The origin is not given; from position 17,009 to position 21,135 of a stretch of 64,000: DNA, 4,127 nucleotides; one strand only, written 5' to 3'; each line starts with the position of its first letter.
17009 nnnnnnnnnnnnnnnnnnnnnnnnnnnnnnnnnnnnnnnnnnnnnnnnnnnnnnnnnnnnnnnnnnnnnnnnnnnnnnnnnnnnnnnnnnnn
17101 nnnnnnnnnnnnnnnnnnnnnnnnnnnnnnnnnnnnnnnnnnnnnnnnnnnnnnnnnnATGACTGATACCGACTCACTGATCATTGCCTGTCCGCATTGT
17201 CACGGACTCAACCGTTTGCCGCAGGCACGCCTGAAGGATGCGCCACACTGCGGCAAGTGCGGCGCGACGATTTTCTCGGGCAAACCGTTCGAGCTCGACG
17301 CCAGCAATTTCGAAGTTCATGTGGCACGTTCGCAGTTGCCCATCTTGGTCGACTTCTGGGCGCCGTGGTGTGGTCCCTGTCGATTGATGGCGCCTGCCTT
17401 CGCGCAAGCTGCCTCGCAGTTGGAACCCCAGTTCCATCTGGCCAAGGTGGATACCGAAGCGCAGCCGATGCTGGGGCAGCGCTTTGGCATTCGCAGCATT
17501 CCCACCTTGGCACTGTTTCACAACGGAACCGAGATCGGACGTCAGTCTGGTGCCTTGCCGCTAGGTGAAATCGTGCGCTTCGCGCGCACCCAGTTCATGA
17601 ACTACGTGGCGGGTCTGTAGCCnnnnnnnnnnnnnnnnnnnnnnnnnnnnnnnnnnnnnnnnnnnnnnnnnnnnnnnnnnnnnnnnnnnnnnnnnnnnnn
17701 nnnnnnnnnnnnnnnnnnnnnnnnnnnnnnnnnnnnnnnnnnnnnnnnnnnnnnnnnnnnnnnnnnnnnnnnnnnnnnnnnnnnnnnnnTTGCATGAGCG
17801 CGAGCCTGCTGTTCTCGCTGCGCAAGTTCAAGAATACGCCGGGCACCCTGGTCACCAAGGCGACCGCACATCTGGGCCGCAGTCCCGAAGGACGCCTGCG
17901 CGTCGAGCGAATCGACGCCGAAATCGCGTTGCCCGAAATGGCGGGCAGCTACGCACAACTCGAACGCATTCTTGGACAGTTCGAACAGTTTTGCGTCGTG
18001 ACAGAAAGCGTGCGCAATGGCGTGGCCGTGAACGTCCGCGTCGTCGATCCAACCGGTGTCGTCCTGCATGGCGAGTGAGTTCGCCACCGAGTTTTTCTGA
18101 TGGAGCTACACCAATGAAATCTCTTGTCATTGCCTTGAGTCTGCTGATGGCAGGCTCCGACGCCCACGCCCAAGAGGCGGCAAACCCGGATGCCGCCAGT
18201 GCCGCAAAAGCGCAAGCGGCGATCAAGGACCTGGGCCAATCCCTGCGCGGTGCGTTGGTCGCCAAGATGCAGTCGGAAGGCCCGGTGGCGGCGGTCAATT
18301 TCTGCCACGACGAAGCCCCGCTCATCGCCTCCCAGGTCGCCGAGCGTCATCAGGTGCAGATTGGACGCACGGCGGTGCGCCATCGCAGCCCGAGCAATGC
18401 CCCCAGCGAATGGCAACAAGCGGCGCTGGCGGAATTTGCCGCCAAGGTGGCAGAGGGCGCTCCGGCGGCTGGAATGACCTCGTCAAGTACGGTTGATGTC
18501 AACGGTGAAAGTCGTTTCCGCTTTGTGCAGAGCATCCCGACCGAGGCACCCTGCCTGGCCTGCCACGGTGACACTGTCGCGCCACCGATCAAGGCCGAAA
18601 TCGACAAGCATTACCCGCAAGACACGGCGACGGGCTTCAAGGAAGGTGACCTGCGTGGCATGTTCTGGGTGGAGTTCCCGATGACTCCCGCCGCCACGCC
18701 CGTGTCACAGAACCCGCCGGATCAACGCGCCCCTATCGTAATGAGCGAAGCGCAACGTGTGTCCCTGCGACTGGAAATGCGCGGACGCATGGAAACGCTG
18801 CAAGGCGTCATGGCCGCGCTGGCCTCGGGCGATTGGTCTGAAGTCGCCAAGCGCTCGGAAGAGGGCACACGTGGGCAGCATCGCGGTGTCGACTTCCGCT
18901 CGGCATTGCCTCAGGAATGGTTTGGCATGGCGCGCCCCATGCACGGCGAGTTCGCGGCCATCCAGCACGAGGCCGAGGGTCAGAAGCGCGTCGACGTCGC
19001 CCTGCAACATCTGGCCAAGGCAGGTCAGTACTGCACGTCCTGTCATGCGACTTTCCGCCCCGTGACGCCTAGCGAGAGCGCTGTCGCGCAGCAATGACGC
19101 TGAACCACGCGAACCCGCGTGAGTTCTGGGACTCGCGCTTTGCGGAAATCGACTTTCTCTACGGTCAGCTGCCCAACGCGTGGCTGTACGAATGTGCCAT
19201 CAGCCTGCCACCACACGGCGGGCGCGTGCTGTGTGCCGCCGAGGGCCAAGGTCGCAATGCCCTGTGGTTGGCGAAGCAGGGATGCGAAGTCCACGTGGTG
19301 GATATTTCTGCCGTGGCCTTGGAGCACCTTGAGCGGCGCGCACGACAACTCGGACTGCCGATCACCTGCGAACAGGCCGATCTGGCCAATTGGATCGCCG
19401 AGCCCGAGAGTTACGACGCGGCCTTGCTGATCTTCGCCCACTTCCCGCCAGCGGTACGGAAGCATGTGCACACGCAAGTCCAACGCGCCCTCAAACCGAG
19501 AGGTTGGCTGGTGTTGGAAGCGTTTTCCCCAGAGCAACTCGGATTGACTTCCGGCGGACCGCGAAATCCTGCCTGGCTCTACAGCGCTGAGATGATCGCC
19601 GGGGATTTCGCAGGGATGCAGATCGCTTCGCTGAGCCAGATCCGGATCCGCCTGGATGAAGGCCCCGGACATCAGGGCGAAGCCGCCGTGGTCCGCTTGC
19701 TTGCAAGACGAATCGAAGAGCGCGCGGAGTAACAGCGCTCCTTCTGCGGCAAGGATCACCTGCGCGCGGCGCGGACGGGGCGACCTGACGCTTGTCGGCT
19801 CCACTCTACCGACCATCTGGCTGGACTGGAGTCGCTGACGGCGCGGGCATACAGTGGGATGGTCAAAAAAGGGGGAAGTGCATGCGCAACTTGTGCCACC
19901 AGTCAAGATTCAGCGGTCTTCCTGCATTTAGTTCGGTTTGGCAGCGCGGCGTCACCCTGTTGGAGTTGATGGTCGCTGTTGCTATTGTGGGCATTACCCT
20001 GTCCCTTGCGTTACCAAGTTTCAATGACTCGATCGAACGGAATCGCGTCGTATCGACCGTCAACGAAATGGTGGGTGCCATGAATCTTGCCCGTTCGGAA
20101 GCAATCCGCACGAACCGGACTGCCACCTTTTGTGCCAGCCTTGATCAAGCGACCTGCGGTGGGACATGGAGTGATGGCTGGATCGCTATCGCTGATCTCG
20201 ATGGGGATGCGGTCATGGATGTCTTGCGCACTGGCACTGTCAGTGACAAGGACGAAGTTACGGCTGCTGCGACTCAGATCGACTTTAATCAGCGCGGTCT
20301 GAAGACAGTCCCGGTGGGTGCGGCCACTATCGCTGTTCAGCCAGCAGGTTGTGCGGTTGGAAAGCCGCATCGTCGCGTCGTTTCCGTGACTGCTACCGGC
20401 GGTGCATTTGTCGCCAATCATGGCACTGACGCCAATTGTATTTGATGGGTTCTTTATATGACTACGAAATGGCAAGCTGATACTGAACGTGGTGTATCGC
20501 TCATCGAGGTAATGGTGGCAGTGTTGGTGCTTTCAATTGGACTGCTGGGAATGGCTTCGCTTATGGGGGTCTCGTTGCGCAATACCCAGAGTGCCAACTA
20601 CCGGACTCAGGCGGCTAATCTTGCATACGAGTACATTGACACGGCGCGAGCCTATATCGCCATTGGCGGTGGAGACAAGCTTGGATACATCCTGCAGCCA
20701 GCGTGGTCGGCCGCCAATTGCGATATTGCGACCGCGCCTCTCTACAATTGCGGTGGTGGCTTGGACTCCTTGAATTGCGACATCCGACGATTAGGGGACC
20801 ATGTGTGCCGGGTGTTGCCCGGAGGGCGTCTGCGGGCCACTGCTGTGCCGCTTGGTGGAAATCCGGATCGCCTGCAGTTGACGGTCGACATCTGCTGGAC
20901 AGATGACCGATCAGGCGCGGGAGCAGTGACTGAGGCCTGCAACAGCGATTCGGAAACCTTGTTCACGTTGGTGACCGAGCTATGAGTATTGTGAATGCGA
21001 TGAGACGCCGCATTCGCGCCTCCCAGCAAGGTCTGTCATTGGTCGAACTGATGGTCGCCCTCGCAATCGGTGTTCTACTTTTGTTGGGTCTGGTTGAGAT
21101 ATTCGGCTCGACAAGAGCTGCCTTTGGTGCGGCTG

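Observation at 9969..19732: Persulfide-sensor-controlled 11-gene sulfide module: SQR plus RND exporter and redox relay, without persulfide dioxygenase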

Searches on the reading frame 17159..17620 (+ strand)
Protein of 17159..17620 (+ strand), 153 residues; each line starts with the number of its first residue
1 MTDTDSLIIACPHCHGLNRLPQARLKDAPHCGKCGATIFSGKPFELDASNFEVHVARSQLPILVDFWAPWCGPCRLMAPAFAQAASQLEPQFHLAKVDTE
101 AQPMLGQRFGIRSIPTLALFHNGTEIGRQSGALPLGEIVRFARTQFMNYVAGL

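Call 4: search_protein_families(library=pfam, proteins=[window:17159-17620:+], max_evalue=0.01)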
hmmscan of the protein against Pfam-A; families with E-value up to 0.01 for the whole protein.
window:17159-17620:+ (153 aa): 6 families
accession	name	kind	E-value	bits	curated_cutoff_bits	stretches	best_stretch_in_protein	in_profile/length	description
PF00085.26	Thioredoxin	-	3.7e-28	98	23.5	1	45-142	4-101/103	Thioredoxin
PF21352.3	Zn_ribbon_Thio2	-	7.9e-11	42.1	27.1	1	10-36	1-27/27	Thioredoxin 2, N-terminal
PF13098.12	Thioredoxin_2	-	2.6e-08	34.6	27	1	57-138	3-100/104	Thioredoxin-like domain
PF13899.12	Thioredoxin_7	-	2.9e-05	24.5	27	1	56-120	14-81/83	Thioredoxin-like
PF13905.12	Thioredoxin_8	-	6.8e-05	23.6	27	1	62-95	4-39/94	Thioredoxin-like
PF14595.12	Thioredoxin_9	-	0.0018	18.6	25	1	63-124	46-108/129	Thioredoxin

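Call 6: search_protein_families(library=ncbifam, proteins=[window:17159-17620:+], max_evalue=0.001)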
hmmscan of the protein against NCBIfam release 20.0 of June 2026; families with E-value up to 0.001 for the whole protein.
window:17159-17620:+ (153 aa): 8 families
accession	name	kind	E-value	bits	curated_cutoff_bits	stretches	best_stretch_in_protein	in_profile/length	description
NF008229.0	PRK10996.1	equivalog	4.5e-41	139.9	125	1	10-137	4-130/141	thioredoxin TrxC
TIGR01068.1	thioredoxin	equivalog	2.4e-28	98.3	96.8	1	47-140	2-95/101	thioredoxin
TIGR01130.1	ER_PDI_fam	subfamily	2.1e-21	77.1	344.25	1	45-145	5-107/476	protein disulfide-isomerase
TIGR01126.1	pdi_dom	equivalog_domain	3.9e-20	72.1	107.2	1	47-143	2-102/105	protein disulfide-isomerase domain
NF006898.0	PRK09381.1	equivalog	4.3e-20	72.1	138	1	43-142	5-104/109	thioredoxin TrxA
NF047697.1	ThioredTrxAClost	equivalog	2.1e-13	50.3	140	1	45-128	3-86/105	thioredoxin TrxA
NF045694.1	seleno_TsoB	exception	4e-06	25.2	805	1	56-125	471-549/572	rhodanese/DsbD fusion-like selenoprotein TsoB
NF047696.1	ThlDiSintTplARhiz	equivalog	9.5e-05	22.2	230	1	62-95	100-134/219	thiol:disulfide interchange protein TlpA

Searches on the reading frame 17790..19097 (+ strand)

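Call 5: search_protein_families(library=pfam, proteins=[window:17790-19097:+], max_evalue=0.01)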
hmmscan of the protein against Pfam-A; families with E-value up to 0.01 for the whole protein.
window:17790-19097:+ (435 aa): 1 family
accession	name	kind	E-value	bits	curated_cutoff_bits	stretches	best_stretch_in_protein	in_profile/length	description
PF11845.13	Tll0287-like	-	4.7e-22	79.4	24.1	1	136-297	13-144/144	Tll0287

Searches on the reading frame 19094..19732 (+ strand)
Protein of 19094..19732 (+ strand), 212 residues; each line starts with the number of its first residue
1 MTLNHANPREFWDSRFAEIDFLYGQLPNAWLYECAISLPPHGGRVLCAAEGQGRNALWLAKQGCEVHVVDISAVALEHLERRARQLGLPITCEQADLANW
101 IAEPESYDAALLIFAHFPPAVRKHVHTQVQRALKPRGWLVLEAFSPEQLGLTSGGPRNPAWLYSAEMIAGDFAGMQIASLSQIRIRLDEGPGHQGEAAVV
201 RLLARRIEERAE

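Call 4: search_protein_families(library=pfam, proteins=[window:19094-19732:+], max_evalue=0.01)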
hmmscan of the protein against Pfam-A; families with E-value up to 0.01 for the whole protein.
window:19094-19732:+ (212 aa): 7 families
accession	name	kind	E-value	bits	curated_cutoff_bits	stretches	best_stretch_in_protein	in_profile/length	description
PF13649.12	Methyltransf_25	-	3.6e-16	60.1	27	1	45-137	1-97/97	Methyltransferase domain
PF08241.18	Methyltransf_11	-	1.2e-10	42.3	21.2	1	48-141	3-95/95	Methyltransferase domain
PF08242.18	Methyltransf_12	-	1.2e-07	32.8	30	1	51-139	6-98/98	Methyltransferase domain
PF05724.17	TPMT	-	3.2e-06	27.4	26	1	10-82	4-78/218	Thiopurine S-methyltransferase (TPMT)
PF13847.12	Methyltransf_31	-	3.6e-05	23.9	27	1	51-145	13-113/145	Methyltransferase domain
PF03848.20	TehB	-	0.0004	20.3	20.4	1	43-145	32-137/193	Tellurite resistance protein TehB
PF13489.12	Methyltransf_23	-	0.00041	20.6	27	1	43-148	24-123/164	Methyltransferase domain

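Call 6: search_protein_families(library=ncbifam, proteins=[window:19094-19732:+], max_evalue=0.001)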
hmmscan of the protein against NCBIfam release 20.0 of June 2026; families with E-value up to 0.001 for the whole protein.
window:19094-19732:+ (212 aa): 9 families
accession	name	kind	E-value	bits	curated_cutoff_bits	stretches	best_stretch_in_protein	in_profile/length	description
NF043040.1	corrin_prot_MT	hypoth_equivalog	1.6e-08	34.3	180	1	41-141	41-147/216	corrinoid protein-associated methyltransferase CpaM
NF045649.1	2X_seleno_MduS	exception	4.7e-08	32.4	380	1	7-140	6-146/338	methyltransferase domain-containing selenoprotein MduS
NF008992.0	PRK12335.1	equivalog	1.9e-07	30.5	303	1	43-114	124-196/289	SAM-dependent methyltransferase TehB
NF041820.1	daptide_MTase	equivalog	3.7e-07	29.9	175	1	42-147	37-148/243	daptide-type RiPP biosynthesis methyltransferase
TIGR00477.1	tehB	equivalog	9.9e-06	25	219.5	1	43-110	75-141/238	tellurite resistance methyltransferase TehB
NF038261.1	rhodoquin_RquA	equivalog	1e-05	25.4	175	1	43-141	51-153/218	rhodoquinone biosynthesis methyltransferase RquA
NF041255.1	mycofact_MftM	equivalog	1.5e-05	24.5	200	1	42-121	140-221/289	mycofactocin oligosaccharide methyltransferase MftM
NF008405.0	PRK11207.1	equivalog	4.8e-05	22.9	218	1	42-99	31-89/198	tellurite resistance methyltransferase TehB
NF009732.0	PRK13255.1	equivalog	0.00034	20.2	213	0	35-79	32-75/218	thiopurine S-methyltransferase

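Call 25: search_solved_structures(query=window:19094-19732:+, max_evalue=0.01)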
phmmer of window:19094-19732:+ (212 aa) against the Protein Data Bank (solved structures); distinct sequences matched with E-value up to 0.01: 7.
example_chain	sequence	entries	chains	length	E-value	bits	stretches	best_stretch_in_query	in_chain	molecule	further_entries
2kw5_A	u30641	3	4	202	1.3e-39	139.7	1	11-209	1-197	Slr1183 protein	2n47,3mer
9ri2_A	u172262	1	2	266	1.4e-05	28.4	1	39-150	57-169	Methyltransferase, putative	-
9h0d_A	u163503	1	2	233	0.00024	24.4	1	4-143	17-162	Thiol methyltransferase 1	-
1wzn_A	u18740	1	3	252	0.0026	21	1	44-140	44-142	SAM-dependent methyltransferase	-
9w6x_A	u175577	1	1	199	0.003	20.8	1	30-142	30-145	YtkW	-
8ajp_A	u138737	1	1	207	0.0047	20.2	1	7-140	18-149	Halide methyl transferase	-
2i6g_A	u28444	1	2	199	0.0048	20.1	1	42-145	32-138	Putative methyltransferase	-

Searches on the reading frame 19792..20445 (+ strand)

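Call 5: search_protein_families(library=pfam, proteins=[window:19792-20445:+], max_evalue=0.01)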
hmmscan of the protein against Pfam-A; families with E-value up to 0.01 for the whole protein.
window:19792-20445:+ (217 aa): 3 families
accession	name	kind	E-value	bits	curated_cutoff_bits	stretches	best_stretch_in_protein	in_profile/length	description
PF12019.13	GspH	-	3.2e-15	57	21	1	90-203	2-108/108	Type II transport protein GspH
PF07963.17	N_methyl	-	3.4e-06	26.8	21.2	1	51-74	4-27/27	Prokaryotic N-terminal methylation motif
PF13517.12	FG-GAP_3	-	0.0084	17.1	26.9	0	120-145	35-60/61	FG-GAP-like repeat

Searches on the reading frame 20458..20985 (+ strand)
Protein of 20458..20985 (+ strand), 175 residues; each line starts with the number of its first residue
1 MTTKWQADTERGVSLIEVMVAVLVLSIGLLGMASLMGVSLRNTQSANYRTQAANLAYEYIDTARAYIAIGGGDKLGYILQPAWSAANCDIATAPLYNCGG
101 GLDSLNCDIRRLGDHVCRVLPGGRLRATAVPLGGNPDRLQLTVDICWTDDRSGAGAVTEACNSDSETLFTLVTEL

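Call 5: search_protein_families(library=pfam, proteins=[window:20458-20985:+], max_evalue=0.01)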
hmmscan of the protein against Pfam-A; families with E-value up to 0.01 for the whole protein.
window:20458-20985:+ (175 aa): 1 family
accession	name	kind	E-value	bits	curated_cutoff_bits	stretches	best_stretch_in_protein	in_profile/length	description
PF07963.17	N_methyl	-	2.3e-06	27.4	21.2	1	10-32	4-26/27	Prokaryotic N-terminal methylation motif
